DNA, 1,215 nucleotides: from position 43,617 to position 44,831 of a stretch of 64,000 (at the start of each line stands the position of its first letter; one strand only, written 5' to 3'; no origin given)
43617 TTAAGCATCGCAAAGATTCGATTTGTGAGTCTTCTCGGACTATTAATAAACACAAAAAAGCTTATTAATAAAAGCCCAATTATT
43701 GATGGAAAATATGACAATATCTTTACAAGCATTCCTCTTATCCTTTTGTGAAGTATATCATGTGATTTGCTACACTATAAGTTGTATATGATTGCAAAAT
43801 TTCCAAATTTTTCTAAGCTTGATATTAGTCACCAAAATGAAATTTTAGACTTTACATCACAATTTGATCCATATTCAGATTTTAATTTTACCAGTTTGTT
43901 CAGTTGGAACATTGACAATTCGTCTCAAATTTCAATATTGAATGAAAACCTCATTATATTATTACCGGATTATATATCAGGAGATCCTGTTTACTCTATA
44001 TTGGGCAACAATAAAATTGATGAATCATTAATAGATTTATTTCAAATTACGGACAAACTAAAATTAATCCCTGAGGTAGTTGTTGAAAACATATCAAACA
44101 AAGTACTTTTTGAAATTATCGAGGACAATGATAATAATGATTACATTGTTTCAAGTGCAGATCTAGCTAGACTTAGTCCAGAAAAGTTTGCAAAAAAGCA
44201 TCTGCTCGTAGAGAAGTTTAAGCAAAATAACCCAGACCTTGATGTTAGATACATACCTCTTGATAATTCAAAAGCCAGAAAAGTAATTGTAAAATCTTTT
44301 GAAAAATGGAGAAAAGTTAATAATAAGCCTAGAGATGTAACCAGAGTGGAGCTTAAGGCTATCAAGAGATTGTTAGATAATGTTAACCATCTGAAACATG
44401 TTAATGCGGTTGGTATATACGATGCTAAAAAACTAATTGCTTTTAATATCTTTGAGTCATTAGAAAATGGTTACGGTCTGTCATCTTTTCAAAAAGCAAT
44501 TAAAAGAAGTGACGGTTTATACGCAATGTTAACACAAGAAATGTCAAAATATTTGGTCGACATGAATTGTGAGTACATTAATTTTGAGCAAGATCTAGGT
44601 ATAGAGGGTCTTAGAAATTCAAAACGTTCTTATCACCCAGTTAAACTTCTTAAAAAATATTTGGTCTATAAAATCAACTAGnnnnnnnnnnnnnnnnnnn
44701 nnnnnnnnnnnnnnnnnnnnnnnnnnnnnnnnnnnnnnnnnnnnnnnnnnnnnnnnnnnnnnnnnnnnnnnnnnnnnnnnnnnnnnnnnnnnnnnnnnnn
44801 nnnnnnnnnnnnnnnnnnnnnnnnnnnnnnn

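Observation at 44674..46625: Two uncharacterised proteins are co-oriented directly downstream of pdaD: a candidate new agmatine-handling module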

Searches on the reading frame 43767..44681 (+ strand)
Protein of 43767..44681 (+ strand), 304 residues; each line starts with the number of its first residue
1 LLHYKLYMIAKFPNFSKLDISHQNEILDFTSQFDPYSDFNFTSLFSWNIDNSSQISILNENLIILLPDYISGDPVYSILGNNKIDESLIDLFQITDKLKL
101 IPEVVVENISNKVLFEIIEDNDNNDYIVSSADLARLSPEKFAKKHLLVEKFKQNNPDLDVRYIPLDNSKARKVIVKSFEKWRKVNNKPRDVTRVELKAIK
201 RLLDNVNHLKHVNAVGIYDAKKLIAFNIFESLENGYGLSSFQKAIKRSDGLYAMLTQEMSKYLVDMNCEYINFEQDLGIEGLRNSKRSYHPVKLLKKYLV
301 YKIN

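Call 3: search_protein_families(library=pfam, proteins=[window:43767-44681:+], max_evalue=1)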
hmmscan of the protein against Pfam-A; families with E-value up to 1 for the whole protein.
window:43767-44681:+ (304 aa): 1 family
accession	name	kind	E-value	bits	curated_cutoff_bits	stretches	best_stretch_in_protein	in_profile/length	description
PF09924.15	LPG_synthase_C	-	5.4e-20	72.1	27.5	1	117-301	93-298/298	Phosphatidylglycerol lysyltransferase, C-terminal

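Call 4: search_protein_families(library=ncbifam, proteins=[window:43767-44681:+], max_evalue=1)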
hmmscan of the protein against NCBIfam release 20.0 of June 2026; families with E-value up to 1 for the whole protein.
window:43767-44681:+ (304 aa): 0 families

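Call 15: search_solved_structures(query=window:43767-44681:+, max_evalue=1)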
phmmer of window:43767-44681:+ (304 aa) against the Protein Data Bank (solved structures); distinct sequences matched with E-value up to 1: 4.
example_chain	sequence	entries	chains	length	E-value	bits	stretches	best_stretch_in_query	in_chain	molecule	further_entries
2hqy_A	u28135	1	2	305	1.1e-21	80.7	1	15-300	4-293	conserved hypothetical protein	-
1ujz_A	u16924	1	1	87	0.67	12.6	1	147-188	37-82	Designed Colicin E7 immunity protein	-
2erh_A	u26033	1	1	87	0.83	12.3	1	147-188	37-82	Colicin E7 immunity protein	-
1ayi_A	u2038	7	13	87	0.9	12.1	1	152-188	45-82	COLICIN E IMMUNITY PROTEIN 7 | Colicin E7 immunity protein | COLICIN E7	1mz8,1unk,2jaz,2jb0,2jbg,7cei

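Call 28: find_homologous_proteins(query=window:43767-44681:+)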
Query window:43767-44681:+ (304 aa): 196 proteins with E <= 0.001 among 2023 candidates; the best 120 are listed.
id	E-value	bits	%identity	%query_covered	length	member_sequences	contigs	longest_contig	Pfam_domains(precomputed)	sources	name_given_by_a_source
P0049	2.3e-188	643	100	98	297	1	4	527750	PF09924.16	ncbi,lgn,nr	ncbi:MAG TPA: phosphatidylglycerol lysyltransferase domain-containing protein [Candidatus Saccharimo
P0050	4.7e-116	405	60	99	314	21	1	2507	PF09924.16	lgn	-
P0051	1.4e-76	276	47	95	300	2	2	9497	PF09924.16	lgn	-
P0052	3.8e-75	271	44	95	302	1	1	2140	PF09924.16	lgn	-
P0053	3.4e-73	265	45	94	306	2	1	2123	PF09924.16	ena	-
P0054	1.1e-72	263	45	94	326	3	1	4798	PF09924.16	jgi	-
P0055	1.5e-72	263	44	97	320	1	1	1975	PF09924.16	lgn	-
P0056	3.0e-72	262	45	94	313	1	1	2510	PF09924.16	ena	-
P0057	5.2e-72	261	46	94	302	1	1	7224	PF09924.16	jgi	jgi:hypothetical protein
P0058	7.4e-72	260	44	97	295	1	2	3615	PF09924.16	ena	-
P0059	8.2e-72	260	45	96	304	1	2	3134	PF09924.16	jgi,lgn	jgi:hypothetical protein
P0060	3.0e-70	255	42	95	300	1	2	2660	PF09924.16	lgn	-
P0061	3.0e-70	255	47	96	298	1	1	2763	PF09924.16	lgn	-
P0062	8.2e-70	254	44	98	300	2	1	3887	PF09924.16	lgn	-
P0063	3.0e-69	252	43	96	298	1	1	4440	PF09924.16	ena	-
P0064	4.7e-69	251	44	96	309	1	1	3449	PF09924.16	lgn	-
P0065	1.1e-68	250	45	94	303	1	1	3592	PF09924.16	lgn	-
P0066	1.6e-68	249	45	97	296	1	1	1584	PF09924.16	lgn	-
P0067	2.5e-67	245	46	96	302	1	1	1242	PF09924.16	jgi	jgi:uncharacterized protein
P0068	3.2e-66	242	44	96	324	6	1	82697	PF09924.16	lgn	-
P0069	3.5e-66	242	41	96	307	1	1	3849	PF13480.14,PF09924.16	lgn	-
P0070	9.4e-66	240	44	97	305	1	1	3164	PF09924.16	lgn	-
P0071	9.5e-66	240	41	96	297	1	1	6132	PF09924.16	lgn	-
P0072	7.3e-65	237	42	96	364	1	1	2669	PF09924.16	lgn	-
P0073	1.1e-64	237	42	96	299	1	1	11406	PF09924.16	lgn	-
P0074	1.3e-64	236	44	96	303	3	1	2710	PF09924.16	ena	-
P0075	1.7e-64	236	42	97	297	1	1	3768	PF09924.16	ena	-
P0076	1.9e-64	236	44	96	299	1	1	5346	PF09924.16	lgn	-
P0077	4.7e-64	235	42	96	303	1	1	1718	PF09924.16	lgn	-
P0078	5.0e-64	235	42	96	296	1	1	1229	PF09924.16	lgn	-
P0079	5.2e-64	235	44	94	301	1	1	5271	PF09924.16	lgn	-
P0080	3.8e-63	232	40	98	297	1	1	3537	PF09924.16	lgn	-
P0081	5.0e-63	231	41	96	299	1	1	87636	PF09924.16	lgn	-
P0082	7.9e-63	231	41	96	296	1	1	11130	PF09924.16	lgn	-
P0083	1.6e-62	230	43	96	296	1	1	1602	PF09924.16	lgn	-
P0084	1.8e-62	230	41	98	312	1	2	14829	PF09924.16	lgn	-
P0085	1.9e-62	229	43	96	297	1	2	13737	PF09924.16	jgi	jgi:hypothetical protein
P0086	2.1e-62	229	42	96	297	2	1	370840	PF09924.16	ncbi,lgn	-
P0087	2.4e-62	229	43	97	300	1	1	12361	PF09924.16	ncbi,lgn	-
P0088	2.4e-62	229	41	96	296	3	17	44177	PF09924.16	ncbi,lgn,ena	-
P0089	2.7e-62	229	42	95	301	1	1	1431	PF09924.16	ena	-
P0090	4.3e-62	228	42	95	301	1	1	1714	PF09924.16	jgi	jgi:hypothetical protein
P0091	4.6e-62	228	41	96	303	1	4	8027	PF09924.16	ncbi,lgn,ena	-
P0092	6.1e-62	228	43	96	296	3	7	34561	PF09924.16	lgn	-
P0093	1.4e-61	227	45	96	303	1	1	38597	PF09924.16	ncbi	ncbi:MAG: phosphatidylglycerol lysyltransferase domain-containing protein [bacterium]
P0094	1.4e-61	227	43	96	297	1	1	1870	PF09924.16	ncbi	-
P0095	4.7e-61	225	43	96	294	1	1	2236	PF09924.16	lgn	-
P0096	7.1e-61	224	41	96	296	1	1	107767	PF09924.16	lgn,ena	-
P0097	7.6e-61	224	40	97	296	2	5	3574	PF09924.16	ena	-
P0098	1.1e-60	224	43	96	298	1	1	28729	PF09924.16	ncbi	-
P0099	1.6e-60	223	41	97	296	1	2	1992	PF09924.16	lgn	-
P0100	1.7e-60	223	42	96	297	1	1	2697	PF09924.16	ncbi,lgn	-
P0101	1.8e-60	223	40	96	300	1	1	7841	PF09924.16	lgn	-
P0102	1.9e-60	223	41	97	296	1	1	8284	PF09924.16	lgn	-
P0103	2.2e-60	223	41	96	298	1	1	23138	PF09924.16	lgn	-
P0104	2.4e-60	223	40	96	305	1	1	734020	PF09924.16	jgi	jgi:hypothetical protein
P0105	2.4e-60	222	40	96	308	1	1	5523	PF09924.16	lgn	-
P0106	2.7e-60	222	43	97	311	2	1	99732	PF09924.16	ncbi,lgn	-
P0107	2.8e-60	222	42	96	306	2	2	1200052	PF09924.16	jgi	jgi:hypothetical protein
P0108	2.9e-60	222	40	95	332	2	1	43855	PF09924.16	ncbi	-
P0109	4.8e-60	222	41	97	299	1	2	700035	PF09924.16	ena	-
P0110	8.6e-60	221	39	96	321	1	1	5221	PF09924.16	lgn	-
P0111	8.7e-60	221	42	97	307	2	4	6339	PF09924.16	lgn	-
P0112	1.3e-59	220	41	96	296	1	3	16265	PF09924.16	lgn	-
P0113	2.2e-59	219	42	97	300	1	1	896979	PF09924.16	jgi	jgi:hypothetical protein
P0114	2.8e-59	219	40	96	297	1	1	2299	PF09924.16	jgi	-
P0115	4.0e-59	218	42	96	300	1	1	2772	PF09924.16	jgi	jgi:hypothetical protein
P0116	5.0e-59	218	42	98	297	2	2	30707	PF09924.16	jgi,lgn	-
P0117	5.9e-59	218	41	96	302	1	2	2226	PF09924.16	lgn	-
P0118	8.3e-59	217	39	97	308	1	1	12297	PF09924.16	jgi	jgi:hypothetical protein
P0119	8.8e-59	217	41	96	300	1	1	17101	PF09924.16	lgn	-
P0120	9.9e-59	217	42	96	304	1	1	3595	PF09924.16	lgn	-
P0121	1.2e-58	217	39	96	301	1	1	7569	PF09924.16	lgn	-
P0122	1.4e-58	217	40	97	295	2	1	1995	PF09924.16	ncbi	-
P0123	5.4e-58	215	41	96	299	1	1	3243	PF09924.16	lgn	-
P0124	4.6e-57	212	38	96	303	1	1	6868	PF09924.16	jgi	jgi:hypothetical protein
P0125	5.2e-57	212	44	97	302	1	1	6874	PF09924.16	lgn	-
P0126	5.7e-57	211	39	96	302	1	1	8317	PF09924.16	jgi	jgi:hypothetical protein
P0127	8.0e-57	211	38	96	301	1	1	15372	PF09924.16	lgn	-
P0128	1.2e-56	210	40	97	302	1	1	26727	PF09924.16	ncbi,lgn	-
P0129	2.9e-56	209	38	96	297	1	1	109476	PF09924.16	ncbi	-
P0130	3.8e-56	209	40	97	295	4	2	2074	PF09924.16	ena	-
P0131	4.5e-56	208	40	96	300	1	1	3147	PF09924.16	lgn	-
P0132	9.4e-56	207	40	96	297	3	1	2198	PF09924.16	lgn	-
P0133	1.7e-55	207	39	95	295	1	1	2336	PF09924.16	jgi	jgi:hypothetical protein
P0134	2.1e-55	206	40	97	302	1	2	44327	PF09924.16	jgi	jgi:uncharacterized protein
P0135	2.3e-55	206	40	97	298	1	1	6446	PF09924.16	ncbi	-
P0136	4.3e-55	205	42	96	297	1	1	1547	PF09924.16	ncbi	-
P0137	1.2e-54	204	39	96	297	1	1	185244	PF09924.16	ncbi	-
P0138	1.6e-54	203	38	96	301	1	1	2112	PF13480.14,PF09924.16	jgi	jgi:uncharacterized protein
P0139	1.7e-54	203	42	96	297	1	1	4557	PF09924.16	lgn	-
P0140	5.6e-54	202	39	96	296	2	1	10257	PF09924.16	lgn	-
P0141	6.4e-54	201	39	96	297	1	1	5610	PF09924.16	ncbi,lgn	-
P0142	8.4e-54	201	37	98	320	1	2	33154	PF09924.16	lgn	-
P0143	9.4e-54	201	38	96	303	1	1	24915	PF09924.16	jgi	jgi:hypothetical protein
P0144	1.1e-53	201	40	91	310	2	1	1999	PF09924.16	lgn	-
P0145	1.6e-53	200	38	96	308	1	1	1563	PF09924.16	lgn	-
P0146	1.8e-53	200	39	97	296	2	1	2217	PF09924.16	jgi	jgi:hypothetical protein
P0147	8.0e-53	198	40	93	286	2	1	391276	PF09924.16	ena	-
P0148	8.7e-53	198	37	95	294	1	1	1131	PF09924.16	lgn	-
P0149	1.4e-52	197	38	95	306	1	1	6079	PF09924.16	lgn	-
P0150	1.6e-52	197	39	97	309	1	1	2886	PF09924.16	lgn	-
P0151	6.8e-52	195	39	96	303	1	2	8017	PF09924.16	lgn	-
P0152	9.4e-52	194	39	96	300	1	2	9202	PF09924.16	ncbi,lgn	-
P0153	1.0e-51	194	39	98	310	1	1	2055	PF09924.16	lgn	-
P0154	1.4e-51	194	40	96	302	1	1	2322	PF09924.16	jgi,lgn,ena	-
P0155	1.6e-51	194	39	95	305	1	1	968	PF09924.16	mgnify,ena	mgnify:CR=1 FL=1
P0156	1.7e-51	193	39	95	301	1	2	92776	PF09924.16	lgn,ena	-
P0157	1.7e-51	193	38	96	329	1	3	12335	PF09924.16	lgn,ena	-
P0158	3.3e-51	193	38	98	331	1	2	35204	PF09924.16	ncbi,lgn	-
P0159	2.1e-50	190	36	97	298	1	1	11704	PF09924.16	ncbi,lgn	-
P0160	3.0e-50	189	39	96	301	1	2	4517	PF09924.16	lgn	-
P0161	4.1e-50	189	39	98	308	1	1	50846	PF09924.16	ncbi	-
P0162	4.7e-50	189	38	96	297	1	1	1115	PF09924.16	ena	-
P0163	5.4e-50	189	36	97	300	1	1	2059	PF09924.16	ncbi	-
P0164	1.8e-49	187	45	77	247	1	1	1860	PF09924.16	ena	-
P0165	2.2e-49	187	37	96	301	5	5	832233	PF09924.16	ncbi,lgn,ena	-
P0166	4.6e-49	185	34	97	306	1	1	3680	PF09924.16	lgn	-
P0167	5.1e-49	185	38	96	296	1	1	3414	PF09924.16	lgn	-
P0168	5.2e-49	185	39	96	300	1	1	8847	PF09924.16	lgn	-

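Call 30: find_encoding_contigs(protein=P0107, flank=8000, max_places=2)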
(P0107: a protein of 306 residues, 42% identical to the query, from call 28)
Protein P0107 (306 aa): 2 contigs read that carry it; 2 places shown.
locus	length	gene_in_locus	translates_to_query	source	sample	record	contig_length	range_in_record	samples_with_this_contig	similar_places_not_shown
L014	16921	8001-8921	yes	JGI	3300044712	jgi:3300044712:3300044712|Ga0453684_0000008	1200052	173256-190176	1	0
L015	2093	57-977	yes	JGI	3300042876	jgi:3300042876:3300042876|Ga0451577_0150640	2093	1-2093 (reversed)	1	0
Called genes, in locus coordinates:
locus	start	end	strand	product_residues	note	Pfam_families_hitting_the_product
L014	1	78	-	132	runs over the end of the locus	PF02082:Rrf2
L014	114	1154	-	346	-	PF00814:TsaD, PF22521:HypF_C_2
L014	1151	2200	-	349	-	PF01300:Sua5_yciO_yrdC, PF02367:TsaE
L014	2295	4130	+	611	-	PF00004:AAA, PF07728:AAA_5 (weak), PF17862:AAA_lid_3, PF01434:Peptidase_M41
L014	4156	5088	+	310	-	PF02739:5_3_exonuc_N, PF01367:5_3_exonuc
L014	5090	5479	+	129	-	-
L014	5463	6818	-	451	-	PF13185:GAF_2 (weak), PF00512:HisKA, PF02518:HATPase_c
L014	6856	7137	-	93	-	-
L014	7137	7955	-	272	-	-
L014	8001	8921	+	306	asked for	PF09924:LPG_synthase_C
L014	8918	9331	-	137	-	PF02675:AdoMet_dc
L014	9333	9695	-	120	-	PF00072:Response_reg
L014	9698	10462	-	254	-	PF01627:Hpt (weak), PF00072:Response_reg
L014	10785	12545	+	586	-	PF13230:GATase_4 (weak), PF13522:GATase_6, PF13537:GATase_7, PF01380:SIS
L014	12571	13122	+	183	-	PF00565:SNase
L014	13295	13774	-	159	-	-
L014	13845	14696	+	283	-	PF01734:Patatin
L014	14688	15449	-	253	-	PF00733:Asn_synthase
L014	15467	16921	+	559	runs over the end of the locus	PF04055:Radical_SAM, PF16199:Radical_SAM_C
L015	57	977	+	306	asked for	PF09924:LPG_synthase_C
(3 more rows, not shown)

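Call 31: find_encoding_contigs(protein=P0165, flank=8000, max_places=2)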
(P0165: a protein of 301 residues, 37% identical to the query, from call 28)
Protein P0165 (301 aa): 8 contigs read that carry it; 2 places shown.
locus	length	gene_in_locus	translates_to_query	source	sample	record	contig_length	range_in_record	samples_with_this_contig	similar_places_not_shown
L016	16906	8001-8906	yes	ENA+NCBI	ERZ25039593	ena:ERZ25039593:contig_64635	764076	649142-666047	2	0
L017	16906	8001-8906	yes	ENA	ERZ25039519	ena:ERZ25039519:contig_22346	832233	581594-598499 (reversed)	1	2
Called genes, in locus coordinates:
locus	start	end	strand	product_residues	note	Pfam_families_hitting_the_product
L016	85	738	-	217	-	-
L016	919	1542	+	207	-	PF00657:Lipase_GDSL, PF04311:DUF459 (faint), PF13472:Lipase_GDSL_2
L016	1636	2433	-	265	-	-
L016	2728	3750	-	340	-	PF00801:PKD (weak)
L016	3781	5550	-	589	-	-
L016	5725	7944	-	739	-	PF16927:HisKA_7TM, PF00512:HisKA, PF02518:HATPase_c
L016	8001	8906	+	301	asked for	PF09924:LPG_synthase_C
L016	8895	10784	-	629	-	-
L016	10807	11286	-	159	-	PF01862:PvlArgDC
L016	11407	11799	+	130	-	PF00072:Response_reg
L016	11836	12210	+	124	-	PF00072:Response_reg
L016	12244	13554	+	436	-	PF21799:MurD-like_N (faint), PF08245:Mur_ligase_M, PF02875:Mur_ligase_C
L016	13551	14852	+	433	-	PF26299:MurL_N, PF26298:MurL_epimerase_C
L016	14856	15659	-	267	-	PF00763:THF_DHG_CYH, PF02882:THF_DHG_CYH_C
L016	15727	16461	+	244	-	-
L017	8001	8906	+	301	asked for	PF09924:LPG_synthase_C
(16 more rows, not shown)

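Call 42: find_related_loci(query=A3, collection=metagenome_contigs, flank=7000)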
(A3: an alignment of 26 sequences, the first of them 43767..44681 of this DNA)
Query A3 (304 aa) in metagenome_contigs; peptide patterns used: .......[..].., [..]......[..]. (x = any residue, [..] = any of these).
600 stretches matched a pattern (row limit reached: there are more); 483 encode a relative of the query (tblastn E <= 1e-3); the best 80 are kept; 80 distinct loci.
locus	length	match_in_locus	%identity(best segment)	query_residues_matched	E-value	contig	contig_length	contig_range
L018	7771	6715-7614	60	1-300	5e-123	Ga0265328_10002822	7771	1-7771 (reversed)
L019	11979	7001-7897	44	8-300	4e-69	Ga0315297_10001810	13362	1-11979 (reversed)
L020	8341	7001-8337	38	5-300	9e-65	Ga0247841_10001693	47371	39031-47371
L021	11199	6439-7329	39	8-302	6e-64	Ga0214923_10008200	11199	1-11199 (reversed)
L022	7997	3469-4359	43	4-300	9e-64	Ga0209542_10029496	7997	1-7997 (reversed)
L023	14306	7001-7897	37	8-300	6e-63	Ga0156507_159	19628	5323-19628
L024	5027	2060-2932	40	8-298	1e-61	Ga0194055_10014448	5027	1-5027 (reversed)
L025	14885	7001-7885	39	8-300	1e-60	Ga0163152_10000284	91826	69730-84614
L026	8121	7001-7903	36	8-304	3e-59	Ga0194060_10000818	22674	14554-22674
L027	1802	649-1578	38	1-300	1e-60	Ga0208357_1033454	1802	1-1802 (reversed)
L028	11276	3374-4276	37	6-300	2e-58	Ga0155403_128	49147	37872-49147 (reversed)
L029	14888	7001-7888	37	12-302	2e-58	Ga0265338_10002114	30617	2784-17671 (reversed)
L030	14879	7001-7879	37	8-300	4e-58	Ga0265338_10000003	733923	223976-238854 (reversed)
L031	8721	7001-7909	37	4-300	4e-58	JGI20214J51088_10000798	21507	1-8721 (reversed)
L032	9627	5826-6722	37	8-300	2e-57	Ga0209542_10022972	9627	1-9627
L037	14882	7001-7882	38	8-302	2e-55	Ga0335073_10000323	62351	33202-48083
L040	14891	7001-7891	37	4-300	3e-55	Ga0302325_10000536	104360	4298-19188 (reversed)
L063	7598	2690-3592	37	1-300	2e-49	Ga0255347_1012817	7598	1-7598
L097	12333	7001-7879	35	12-300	4e-44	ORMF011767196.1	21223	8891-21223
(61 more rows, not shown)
